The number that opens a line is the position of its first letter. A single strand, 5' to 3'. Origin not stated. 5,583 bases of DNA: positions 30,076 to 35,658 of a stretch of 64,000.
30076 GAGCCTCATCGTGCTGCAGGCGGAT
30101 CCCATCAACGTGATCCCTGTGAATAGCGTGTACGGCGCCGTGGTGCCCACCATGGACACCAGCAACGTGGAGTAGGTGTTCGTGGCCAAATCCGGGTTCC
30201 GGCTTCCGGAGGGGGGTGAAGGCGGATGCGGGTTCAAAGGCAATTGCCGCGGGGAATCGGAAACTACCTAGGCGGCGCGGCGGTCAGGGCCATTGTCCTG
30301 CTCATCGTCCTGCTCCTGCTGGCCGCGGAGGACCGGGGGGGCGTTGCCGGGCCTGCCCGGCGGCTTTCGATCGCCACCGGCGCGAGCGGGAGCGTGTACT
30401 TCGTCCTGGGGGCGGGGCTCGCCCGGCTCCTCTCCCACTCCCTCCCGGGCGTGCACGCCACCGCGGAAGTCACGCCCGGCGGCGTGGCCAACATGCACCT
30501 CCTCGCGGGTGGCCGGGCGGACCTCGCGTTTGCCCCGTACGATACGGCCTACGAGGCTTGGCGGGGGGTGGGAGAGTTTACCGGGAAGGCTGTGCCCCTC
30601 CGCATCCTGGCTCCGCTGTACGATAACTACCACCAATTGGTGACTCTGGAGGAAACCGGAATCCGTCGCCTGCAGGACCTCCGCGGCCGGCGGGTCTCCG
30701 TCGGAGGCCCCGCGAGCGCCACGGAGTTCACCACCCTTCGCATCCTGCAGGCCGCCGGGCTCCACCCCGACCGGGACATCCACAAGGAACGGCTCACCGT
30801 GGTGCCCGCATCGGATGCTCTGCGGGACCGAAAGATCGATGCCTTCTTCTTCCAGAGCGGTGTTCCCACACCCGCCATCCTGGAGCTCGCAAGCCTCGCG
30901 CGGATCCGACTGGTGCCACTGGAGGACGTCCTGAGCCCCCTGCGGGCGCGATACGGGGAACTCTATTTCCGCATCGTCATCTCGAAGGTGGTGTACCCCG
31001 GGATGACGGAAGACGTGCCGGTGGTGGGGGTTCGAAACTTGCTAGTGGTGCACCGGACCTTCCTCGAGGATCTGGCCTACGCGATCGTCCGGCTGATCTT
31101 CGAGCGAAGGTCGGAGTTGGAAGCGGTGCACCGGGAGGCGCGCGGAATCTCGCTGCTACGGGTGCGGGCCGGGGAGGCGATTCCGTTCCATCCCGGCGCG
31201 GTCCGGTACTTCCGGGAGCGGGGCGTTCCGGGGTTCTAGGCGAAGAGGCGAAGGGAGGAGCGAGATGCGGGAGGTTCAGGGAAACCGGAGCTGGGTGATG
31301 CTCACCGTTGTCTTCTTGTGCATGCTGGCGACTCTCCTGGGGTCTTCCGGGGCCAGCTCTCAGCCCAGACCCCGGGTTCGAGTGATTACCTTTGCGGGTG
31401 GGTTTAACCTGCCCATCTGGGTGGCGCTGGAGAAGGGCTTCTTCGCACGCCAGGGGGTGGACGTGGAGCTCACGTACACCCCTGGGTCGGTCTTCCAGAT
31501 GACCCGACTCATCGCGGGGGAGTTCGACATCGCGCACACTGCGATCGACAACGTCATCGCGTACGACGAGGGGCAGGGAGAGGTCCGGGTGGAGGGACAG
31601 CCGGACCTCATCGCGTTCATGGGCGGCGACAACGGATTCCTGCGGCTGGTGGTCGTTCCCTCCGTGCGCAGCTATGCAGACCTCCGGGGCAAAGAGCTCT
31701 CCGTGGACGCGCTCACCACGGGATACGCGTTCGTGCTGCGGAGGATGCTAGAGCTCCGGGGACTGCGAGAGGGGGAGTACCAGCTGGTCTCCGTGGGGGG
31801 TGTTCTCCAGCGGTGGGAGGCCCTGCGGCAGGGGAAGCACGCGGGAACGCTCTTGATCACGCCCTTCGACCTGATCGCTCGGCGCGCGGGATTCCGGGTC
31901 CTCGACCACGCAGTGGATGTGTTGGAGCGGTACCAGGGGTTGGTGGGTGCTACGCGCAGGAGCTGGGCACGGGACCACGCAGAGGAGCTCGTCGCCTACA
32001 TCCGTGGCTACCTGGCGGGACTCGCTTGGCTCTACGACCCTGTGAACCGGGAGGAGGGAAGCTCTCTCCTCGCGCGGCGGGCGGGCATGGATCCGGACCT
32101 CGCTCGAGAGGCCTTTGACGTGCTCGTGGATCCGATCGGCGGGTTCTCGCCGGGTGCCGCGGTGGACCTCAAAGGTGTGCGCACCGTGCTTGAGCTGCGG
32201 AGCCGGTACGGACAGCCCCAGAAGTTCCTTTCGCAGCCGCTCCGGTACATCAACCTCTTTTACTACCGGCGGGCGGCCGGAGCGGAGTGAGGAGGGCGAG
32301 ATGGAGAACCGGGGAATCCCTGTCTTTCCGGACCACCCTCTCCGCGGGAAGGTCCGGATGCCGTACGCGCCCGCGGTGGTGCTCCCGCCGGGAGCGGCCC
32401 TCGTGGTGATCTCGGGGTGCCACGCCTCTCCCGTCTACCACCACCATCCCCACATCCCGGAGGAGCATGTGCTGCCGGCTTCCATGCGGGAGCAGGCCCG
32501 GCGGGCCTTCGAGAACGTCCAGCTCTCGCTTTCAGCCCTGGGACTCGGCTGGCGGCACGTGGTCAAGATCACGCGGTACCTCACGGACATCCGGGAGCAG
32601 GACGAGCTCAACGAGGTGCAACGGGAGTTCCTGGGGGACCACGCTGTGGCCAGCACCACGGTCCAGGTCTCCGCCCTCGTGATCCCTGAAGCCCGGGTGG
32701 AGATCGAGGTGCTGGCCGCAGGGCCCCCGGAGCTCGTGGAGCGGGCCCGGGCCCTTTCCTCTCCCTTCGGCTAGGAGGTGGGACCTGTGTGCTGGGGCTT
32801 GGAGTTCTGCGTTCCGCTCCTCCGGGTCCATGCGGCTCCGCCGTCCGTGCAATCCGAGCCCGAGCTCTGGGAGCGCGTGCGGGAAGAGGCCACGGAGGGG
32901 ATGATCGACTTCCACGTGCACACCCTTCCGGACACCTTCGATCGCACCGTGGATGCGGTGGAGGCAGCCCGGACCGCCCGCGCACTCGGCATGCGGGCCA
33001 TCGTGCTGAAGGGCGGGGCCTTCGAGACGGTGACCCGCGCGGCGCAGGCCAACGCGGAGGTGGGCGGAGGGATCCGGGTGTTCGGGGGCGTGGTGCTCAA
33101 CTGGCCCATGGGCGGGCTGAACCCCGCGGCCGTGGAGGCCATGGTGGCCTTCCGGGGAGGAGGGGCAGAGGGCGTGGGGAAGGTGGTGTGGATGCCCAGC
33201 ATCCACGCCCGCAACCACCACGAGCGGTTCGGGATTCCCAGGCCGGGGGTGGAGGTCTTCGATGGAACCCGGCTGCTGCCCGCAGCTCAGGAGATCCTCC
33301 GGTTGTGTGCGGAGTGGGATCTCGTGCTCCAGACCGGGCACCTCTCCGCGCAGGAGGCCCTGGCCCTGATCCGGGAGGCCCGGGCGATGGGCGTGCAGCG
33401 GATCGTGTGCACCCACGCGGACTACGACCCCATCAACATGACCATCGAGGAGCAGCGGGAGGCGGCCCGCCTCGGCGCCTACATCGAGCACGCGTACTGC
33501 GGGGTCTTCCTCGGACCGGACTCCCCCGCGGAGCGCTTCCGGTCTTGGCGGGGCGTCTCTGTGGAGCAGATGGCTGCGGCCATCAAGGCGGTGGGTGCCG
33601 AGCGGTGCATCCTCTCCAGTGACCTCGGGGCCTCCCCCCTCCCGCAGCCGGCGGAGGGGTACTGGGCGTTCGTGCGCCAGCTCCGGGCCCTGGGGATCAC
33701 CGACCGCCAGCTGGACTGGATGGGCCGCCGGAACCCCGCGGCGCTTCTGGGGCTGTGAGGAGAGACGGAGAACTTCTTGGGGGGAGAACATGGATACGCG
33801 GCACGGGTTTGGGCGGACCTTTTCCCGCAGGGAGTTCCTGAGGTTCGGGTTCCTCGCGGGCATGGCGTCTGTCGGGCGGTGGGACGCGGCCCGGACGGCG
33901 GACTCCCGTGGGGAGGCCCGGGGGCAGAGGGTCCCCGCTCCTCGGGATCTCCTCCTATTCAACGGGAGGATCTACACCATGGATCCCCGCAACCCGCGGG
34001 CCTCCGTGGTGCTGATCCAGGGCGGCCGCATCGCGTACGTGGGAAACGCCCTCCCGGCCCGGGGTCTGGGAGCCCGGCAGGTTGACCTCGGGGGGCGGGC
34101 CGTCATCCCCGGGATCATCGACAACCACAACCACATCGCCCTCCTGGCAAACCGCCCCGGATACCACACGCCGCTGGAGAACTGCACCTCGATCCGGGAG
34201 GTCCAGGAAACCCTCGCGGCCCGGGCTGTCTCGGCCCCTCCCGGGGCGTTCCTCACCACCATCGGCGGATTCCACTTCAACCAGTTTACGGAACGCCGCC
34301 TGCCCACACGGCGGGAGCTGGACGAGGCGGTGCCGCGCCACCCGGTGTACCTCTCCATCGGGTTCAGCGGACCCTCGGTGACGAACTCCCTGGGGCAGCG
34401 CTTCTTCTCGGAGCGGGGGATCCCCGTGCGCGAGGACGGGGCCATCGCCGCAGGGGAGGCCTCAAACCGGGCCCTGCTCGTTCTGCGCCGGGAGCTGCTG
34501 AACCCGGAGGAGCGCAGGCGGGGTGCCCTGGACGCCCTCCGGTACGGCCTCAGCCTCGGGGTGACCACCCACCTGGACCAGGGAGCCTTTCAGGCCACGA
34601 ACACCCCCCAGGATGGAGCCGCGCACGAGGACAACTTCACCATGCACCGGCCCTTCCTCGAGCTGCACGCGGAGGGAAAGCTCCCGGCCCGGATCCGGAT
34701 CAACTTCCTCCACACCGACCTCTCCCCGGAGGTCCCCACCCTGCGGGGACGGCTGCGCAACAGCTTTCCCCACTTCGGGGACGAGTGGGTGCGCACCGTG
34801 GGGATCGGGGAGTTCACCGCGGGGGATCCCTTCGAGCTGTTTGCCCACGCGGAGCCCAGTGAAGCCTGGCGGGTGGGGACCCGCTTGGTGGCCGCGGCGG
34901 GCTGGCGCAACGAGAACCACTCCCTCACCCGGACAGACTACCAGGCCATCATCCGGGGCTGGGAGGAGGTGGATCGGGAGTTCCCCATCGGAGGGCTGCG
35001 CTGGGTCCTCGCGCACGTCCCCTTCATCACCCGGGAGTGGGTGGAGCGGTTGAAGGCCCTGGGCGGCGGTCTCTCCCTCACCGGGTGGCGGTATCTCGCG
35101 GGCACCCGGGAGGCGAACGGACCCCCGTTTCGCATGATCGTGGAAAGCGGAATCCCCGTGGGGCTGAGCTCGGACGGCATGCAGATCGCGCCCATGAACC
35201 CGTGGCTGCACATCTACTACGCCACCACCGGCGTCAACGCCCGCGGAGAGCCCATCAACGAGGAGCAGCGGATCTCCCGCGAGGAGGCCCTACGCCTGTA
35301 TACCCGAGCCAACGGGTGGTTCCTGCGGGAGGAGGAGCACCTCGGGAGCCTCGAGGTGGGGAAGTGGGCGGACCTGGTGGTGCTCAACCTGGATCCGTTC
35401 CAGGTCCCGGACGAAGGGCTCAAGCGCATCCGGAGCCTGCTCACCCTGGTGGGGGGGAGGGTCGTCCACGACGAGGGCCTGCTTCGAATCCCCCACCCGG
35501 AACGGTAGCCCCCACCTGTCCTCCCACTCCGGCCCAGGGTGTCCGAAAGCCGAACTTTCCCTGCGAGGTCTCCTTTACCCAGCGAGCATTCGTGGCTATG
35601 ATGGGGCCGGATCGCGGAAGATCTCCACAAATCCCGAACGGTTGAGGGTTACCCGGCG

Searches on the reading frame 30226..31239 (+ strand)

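Call 35: search_protein_families(library=pfam, proteins=[window:30226-31239:+], max_evalue=0.00001)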
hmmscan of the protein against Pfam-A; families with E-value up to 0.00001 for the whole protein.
window:30226-31239:+ (337 aa): 4 families
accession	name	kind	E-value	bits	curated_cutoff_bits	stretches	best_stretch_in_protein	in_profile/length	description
PF16868.10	NMT1_3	-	2.6e-69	234.5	27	1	49-333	1-289/289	NMT1-like family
PF12974.12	Phosphonate-bd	-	1.2e-06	28.5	27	1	65-188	19-140/242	ABC transporter, phosphonate, periplasmic substrate-binding protein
PF09084.16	NMT1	-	6e-06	26.7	20.5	1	120-208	58-145/216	NMT1/THI5 like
PF13379.11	NMT1_2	-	6.2e-06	26.7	24.7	1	75-209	34-178/252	NMT1-like family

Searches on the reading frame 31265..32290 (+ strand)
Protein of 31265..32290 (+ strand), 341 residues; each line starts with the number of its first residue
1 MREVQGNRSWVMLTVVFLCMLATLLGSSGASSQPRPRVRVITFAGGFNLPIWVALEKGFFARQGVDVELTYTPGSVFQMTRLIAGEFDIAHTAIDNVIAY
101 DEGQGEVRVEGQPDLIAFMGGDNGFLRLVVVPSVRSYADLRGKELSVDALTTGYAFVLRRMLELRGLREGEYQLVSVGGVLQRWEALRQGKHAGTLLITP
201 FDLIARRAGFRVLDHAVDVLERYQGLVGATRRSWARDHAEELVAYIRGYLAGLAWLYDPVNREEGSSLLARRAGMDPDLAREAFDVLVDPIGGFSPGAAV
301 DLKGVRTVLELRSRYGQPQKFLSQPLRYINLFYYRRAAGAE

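Call 35: search_protein_families(library=pfam, proteins=[window:31265-32290:+], max_evalue=0.00001)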
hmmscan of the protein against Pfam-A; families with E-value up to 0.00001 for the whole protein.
window:31265-32290:+ (341 aa): 2 families
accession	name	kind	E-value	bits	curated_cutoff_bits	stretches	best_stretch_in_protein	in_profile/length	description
PF13379.11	NMT1_2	-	1.9e-12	48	24.7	1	39-269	9-251/252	NMT1-like family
PF09084.16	NMT1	-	3.5e-11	43.8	20.5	1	50-257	6-210/216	NMT1/THI5 like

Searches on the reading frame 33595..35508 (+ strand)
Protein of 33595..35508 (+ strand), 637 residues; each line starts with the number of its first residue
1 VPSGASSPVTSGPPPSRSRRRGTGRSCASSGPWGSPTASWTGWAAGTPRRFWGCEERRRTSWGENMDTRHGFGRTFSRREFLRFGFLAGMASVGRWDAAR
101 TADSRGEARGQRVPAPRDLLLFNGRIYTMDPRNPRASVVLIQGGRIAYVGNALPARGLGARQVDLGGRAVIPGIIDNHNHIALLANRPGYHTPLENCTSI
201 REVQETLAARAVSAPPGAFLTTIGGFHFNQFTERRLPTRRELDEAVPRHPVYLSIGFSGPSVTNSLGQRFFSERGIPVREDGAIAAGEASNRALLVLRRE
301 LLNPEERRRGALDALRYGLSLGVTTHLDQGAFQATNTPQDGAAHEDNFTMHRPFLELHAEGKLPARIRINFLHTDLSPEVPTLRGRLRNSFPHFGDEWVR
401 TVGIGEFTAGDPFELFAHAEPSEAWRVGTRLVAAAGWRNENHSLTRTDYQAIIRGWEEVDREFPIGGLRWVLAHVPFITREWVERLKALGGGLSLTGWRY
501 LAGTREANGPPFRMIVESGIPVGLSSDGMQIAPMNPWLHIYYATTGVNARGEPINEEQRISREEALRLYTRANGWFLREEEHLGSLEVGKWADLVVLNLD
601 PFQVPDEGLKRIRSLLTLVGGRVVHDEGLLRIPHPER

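Call 35: search_protein_families(library=pfam, proteins=[window:33595-35508:+], max_evalue=0.00001)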
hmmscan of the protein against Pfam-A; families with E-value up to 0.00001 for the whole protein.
window:33595-35508:+ (637 aa): 2 families
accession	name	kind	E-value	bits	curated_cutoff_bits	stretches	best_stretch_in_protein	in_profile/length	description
PF07969.17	Amidohydro_3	-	1.4e-60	206.6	29.7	1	163-625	3-472/472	Amidohydrolase family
PF01979.26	Amidohydro_1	-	2.3e-11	44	25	1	505-604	228-325/345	Amidohydrolase family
